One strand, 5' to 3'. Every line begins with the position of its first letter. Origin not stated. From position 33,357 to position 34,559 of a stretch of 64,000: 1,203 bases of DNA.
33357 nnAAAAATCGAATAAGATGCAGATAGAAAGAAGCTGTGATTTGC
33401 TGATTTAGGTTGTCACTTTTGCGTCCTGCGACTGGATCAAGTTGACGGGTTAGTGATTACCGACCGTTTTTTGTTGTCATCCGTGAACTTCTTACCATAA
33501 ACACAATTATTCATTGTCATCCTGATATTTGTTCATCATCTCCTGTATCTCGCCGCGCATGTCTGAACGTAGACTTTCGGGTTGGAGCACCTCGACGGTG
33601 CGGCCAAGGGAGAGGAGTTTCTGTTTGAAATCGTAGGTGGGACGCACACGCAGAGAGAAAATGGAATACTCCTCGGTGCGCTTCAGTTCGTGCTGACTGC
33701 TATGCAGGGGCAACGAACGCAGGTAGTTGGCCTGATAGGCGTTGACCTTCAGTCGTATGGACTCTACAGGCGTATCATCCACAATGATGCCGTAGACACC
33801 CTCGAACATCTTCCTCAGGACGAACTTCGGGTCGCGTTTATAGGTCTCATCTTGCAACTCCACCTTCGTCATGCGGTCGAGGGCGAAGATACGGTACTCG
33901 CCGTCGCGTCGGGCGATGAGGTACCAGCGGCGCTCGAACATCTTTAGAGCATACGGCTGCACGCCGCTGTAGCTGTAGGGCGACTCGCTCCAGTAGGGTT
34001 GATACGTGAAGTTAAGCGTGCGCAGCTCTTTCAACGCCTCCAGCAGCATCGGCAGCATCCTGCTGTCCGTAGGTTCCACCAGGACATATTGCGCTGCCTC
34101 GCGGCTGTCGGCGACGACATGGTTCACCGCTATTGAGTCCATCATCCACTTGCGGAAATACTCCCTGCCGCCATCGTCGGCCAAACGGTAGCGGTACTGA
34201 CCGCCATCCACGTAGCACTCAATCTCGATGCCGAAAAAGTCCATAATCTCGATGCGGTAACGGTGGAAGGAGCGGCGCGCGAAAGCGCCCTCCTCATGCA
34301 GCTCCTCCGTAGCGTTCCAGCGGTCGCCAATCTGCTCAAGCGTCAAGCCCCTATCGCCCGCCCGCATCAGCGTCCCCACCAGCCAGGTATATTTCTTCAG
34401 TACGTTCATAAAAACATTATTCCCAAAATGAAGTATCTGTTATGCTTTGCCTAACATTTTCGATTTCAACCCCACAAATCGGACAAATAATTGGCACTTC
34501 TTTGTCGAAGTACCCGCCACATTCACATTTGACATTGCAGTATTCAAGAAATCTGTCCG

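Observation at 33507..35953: Compact WYL-linked four-gene operon with a nuclease-fold protein, a double zinc ribbon and an unknown protein: candidate uncharacterised defence/stress module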

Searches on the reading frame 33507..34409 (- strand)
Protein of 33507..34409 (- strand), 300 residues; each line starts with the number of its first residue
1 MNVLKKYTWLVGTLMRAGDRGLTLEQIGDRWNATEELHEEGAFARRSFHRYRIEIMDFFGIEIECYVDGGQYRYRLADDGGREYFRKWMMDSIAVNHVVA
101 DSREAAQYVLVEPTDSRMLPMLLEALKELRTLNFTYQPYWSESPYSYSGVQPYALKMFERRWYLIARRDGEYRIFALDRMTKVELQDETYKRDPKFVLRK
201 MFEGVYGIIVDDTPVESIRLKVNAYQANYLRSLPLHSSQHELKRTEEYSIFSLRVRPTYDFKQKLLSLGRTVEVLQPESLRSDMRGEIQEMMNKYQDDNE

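Call 3: search_protein_families(library=pfam, proteins=[window:33507-34409:-], max_evalue=1)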
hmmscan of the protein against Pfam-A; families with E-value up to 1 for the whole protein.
window:33507-34409:- (300 aa): 2 families
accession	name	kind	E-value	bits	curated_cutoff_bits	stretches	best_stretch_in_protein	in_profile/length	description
PF13280.12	WYL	-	2.6e-14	53.4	21.8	1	119-184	3-69/70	WYL domain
PF25583.1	WCX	-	2.7e-12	47.3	23.9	1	215-292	2-76/76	WCX domain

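Call 4: search_protein_families(library=padloc, proteins=[window:33507-34409:-], max_evalue=1)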
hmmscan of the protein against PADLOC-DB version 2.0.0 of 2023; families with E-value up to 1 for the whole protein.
window:33507-34409:- (300 aa): 7 families
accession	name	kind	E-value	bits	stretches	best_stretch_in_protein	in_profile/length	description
PDLC01652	WYL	-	2.5e-32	110.4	1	110-291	11-161/162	"CAS-I,CAS-II,CAS-III,CAS-IV,CAS-V,CAS-VI; associated_signaling"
PDLC01766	Cas3c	-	1.4e-14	51.3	1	111-296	129-317/1009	-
PDLC01457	WYL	-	7.3e-14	49.9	1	113-280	121-229/229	"CAS-I,CAS-II,CAS-III,CAS-IV,CAS-V,CAS-VI; associated_signaling"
PDLC01484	WYL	-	9.2e-05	19.8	1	240-296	382-437/437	"CAS-I,CAS-II,CAS-III,CAS-IV,CAS-V,CAS-VI; associated_signaling"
PDLC01510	WYL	-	9.2e-05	19.8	1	240-296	382-437/437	"CAS-I,CAS-II,CAS-III,CAS-IV,CAS-V,CAS-VI; associated_signaling"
PDLC01046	WYL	-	0.0017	15.6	1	244-296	381-434/435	HTH-WYL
PDLC01182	CARF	-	0.038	11.6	1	199-225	56-82/245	CARF+PIN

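Call 5: search_protein_families(library=ncbifam, proteins=[window:33507-34409:-], max_evalue=1)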
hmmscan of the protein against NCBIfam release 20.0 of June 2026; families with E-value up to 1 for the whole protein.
window:33507-34409:- (300 aa): 1 family
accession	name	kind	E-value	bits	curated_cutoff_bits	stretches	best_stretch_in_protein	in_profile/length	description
TIGR03985.1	TIGR03985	hypoth_equivalog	0.0092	15.6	60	1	240-296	194-249/249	TIGR03985 family CRISPR-associated protein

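Call 9: search_protein_families(library=phrogs, proteins=[window:33507-34409:-], max_evalue=0.1)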
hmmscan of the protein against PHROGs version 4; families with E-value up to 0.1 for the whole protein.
window:33507-34409:- (300 aa): 1 family
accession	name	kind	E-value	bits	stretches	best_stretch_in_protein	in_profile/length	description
phrog_13105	-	unknown function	3e-08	34.5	1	106-192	136-221/239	-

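Call 59: find_homologous_proteins(query=window:33507-34409:-)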
Query window:33507-34409:- (300 aa): 697 proteins with E <= 0.001 among 1567 candidates; the best 120 are listed.
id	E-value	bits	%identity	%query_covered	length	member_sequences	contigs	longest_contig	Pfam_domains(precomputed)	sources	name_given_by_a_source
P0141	7.5e-190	647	94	100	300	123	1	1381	PF13280.13,PF25583.2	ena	-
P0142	1.3e-181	620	90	100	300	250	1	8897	PF13280.13,PF25583.2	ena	-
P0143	5.1e-181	618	91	100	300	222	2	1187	PF13280.13,PF25583.2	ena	-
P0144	4.2e-174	596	86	99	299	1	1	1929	PF13280.13,PF25583.2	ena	-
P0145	9.1e-174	594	88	98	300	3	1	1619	PF13280.13,PF25583.2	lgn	-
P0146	1.0e-173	594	88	98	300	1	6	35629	PF13280.13,PF25583.2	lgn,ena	-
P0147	1.6e-173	594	87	98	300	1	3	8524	PF13280.13,PF25583.2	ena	-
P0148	1.9e-173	593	88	98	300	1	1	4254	PF13280.13,PF25583.2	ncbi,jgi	jgi:hypothetical protein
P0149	2.0e-173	593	88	98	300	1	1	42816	PF13280.13,PF25583.2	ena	-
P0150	2.3e-173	593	87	99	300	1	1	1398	PF13280.13,PF25583.2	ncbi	-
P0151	2.4e-173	593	86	99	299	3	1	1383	PF13280.13,PF25583.2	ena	-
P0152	2.9e-173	593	86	100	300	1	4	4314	PF13280.13,PF25583.2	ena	-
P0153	3.0e-173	593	88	98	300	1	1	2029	PF13280.13,PF25583.2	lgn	-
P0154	3.3e-173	593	88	98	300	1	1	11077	PF13280.13,PF25583.2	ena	-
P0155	3.9e-173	592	88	98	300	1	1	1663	PF13280.13,PF25583.2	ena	-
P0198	2.9e-125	435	64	99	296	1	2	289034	PF13280.13,PF25583.2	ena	-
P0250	3.7e-116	405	61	99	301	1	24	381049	PF13280.13,PF25583.2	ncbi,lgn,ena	-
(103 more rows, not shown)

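Call 60: find_encoding_contigs(protein=P0250, flank=8000, max_places=4)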
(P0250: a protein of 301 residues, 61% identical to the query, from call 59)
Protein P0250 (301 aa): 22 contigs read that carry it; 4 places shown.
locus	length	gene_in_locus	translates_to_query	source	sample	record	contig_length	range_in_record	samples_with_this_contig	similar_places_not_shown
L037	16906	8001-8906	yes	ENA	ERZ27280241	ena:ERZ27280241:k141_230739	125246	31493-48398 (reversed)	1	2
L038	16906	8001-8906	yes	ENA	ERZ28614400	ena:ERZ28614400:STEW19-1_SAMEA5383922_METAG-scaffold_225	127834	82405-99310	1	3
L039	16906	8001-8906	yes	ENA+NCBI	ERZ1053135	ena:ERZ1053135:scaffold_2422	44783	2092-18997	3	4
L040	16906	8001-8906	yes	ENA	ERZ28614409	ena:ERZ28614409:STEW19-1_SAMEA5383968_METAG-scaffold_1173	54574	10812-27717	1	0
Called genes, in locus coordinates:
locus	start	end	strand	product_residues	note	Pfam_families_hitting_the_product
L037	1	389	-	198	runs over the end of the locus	PF03168:LEA_2 (weak)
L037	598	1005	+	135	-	PF00903:Glyoxalase, PF13468:Glyoxalase_3 (weak), PF13669:Glyoxalase_4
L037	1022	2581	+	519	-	PF01039:Carboxyl_trans, PF03255:ACCA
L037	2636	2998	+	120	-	-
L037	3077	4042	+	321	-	PF04277:OAD_gamma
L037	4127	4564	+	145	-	PF25984:BSH_YknX (faint), PF25917:BSH_RND (faint), PF25973:BSH_CzcB (faint), PF25919:BSH_CusB (faint), PF00364:Biotin_lipoyl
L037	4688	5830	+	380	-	PF03977:OAD_beta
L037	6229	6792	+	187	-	-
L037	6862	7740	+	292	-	PF26783:DUF8255 (faint)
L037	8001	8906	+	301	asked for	PF13280:WYL, PF25583:WCX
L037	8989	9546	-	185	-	PF00881:Nitroreductase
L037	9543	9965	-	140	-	-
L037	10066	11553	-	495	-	PF02518:HATPase_c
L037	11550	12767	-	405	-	PF12704:MacB_PCD, PF02687:FtsX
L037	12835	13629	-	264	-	PF00121:TIM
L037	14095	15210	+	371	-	PF00266:Aminotran_5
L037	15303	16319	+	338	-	PF00389:2-Hacid_dh, PF02826:2-Hacid_dh_C, PF03446:NAD_binding_2 (weak)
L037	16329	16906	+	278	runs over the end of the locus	-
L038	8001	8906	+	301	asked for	PF13280:WYL, PF25583:WCX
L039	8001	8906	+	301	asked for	PF13280:WYL, PF25583:WCX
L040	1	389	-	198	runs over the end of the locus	PF03168:LEA_2 (weak)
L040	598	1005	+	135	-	PF00903:Glyoxalase, PF13468:Glyoxalase_3 (weak), PF13669:Glyoxalase_4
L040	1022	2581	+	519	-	PF01039:Carboxyl_trans, PF03255:ACCA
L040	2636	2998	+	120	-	-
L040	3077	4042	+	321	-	PF04277:OAD_gamma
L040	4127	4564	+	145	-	PF25984:BSH_YknX (faint), PF25917:BSH_RND (faint), PF25973:BSH_CzcB (faint), PF25919:BSH_CusB (faint), PF00364:Biotin_lipoyl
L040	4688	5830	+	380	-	PF03977:OAD_beta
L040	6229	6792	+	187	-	-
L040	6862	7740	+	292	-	PF26783:DUF8255 (faint)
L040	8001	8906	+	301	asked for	PF13280:WYL, PF25583:WCX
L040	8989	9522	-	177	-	PF00881:Nitroreductase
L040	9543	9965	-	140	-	-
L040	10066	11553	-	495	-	PF02518:HATPase_c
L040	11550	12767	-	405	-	PF12704:MacB_PCD, PF02687:FtsX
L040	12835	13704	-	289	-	PF00121:TIM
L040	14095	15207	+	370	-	PF00266:Aminotran_5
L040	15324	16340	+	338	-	PF00389:2-Hacid_dh, PF02826:2-Hacid_dh_C, PF03446:NAD_binding_2 (weak)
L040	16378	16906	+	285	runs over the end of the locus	-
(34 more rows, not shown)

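Call 61: find_encoding_contigs(protein=P0198, flank=8000, max_places=2)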
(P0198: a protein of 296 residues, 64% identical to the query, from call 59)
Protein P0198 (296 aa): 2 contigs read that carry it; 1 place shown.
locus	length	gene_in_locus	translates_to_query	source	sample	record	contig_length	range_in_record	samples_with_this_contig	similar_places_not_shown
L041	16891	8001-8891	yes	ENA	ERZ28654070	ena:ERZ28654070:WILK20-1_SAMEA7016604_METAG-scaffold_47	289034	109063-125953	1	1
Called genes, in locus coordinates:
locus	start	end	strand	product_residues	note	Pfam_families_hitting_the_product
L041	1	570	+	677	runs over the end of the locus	PF00930:DPPIV_N, PF07676:PD40 (faint), PF02129:Peptidase_S15 (faint), PF00326:Peptidase_S9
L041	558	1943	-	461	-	PF01553:Acyltransferase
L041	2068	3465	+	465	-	-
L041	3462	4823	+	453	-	PF01103:Omp85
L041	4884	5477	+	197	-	PF00677:Lum_binding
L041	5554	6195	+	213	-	PF00702:Hydrolase, PF12710:HAD, PF13419:HAD_2, PF13242:Hydrolase_like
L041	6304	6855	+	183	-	-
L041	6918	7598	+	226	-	-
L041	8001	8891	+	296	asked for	PF13280:WYL, PF25583:WCX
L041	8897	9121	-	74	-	PF01809:YidD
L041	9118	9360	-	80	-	PF00825:Ribonuclease_P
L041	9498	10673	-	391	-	PF02602:HEM4, PF02095:Extensin_1 (faint)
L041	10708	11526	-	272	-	PF14093:DUF4271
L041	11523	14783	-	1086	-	PF01364:Peptidase_C25, PF18962:Por_Secre_tail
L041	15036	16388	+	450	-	PF00152:tRNA-synt_2 (faint), PF13393:tRNA-synt_His, PF00587:tRNA-synt_2b (weak), PF03129:HGTP_anticodon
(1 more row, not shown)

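Call 65: search_solved_structures(query=window:33507-34409:-, max_evalue=1, show_alignments=1)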
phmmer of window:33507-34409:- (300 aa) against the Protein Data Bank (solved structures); distinct sequences matched with E-value up to 1: 8.
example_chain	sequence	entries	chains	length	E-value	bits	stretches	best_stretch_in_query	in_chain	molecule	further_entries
7u02_B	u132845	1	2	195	1.3e-06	30.9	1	115-290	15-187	WYL domain-containing protein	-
7tzv_A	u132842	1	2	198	1.3e-06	30.9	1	115-290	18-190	WYL domain-containing protein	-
9cu3_B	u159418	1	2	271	2.5e-06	30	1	115-290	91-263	WYL domain-containing protein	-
9pfq_Q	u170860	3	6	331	3.4e-06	29.5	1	115-290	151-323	WYL domain-containing protein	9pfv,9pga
8tp8_A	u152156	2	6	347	3.9e-06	29.3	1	115-290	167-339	DeoR-family transcriptional regulator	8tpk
7p5x_AY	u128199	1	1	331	0.0039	19.5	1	117-283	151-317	Transcriptional regulator-like protein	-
9fnd_X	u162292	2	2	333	0.0039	19.5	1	117-283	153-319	Transcriptional regulator-like protein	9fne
6sj9_A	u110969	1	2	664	0.029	16.7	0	131-182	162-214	Proteasome accessory factor B/C (PafBC)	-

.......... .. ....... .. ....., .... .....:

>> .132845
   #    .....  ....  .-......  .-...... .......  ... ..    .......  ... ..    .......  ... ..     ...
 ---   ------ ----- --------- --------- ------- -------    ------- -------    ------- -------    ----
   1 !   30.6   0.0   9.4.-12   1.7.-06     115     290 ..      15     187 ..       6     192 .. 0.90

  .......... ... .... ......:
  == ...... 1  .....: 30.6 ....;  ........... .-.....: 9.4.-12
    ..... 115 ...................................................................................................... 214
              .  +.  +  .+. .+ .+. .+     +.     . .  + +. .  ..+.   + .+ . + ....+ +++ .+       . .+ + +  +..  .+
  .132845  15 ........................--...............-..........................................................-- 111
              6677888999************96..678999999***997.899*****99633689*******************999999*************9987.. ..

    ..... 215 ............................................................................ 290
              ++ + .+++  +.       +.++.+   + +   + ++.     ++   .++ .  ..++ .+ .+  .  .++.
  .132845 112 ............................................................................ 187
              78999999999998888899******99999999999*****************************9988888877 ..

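Call 68: search_solved_structures(query=A4, max_evalue=1, show_alignments=0)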
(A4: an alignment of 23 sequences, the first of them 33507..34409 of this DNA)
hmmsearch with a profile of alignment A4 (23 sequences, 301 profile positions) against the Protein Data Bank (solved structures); distinct sequences matched with E-value up to 1: 13.
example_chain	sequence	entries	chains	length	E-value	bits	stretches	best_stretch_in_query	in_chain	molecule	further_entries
7u02_B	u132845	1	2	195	2.2e-11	46.7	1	115-291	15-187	WYL domain-containing protein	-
7tzv_A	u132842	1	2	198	2.2e-11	46.7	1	115-291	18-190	WYL domain-containing protein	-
9cu3_B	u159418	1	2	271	4.2e-11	45.7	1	114-291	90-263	WYL domain-containing protein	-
9pfq_Q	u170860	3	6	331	5.3e-11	45.4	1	114-291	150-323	WYL domain-containing protein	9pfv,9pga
8tp8_A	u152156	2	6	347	6.1e-11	45.2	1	114-291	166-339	DeoR-family transcriptional regulator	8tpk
6sj9_A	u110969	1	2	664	2e-08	37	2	118-205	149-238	Proteasome accessory factor B/C (PafBC)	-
7p5x_AY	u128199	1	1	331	2.4e-07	33.4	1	115-183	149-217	Transcriptional regulator-like protein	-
9fnd_X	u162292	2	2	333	2.4e-07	33.4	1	115-183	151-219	Transcriptional regulator-like protein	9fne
9jg8_A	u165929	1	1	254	0.059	15.7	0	104-150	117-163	Bacteroides T6SS Adapter Protein C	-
8b6g_CL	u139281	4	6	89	0.066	15.5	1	15-54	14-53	Transposase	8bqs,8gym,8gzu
9c5g_A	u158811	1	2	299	0.1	14.9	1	112-185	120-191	CapW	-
7qfz_A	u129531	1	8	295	0.17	14.2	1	116-193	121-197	WYL domain-containing protein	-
7p5x_AX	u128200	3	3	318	0.25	13.6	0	264-297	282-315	PafC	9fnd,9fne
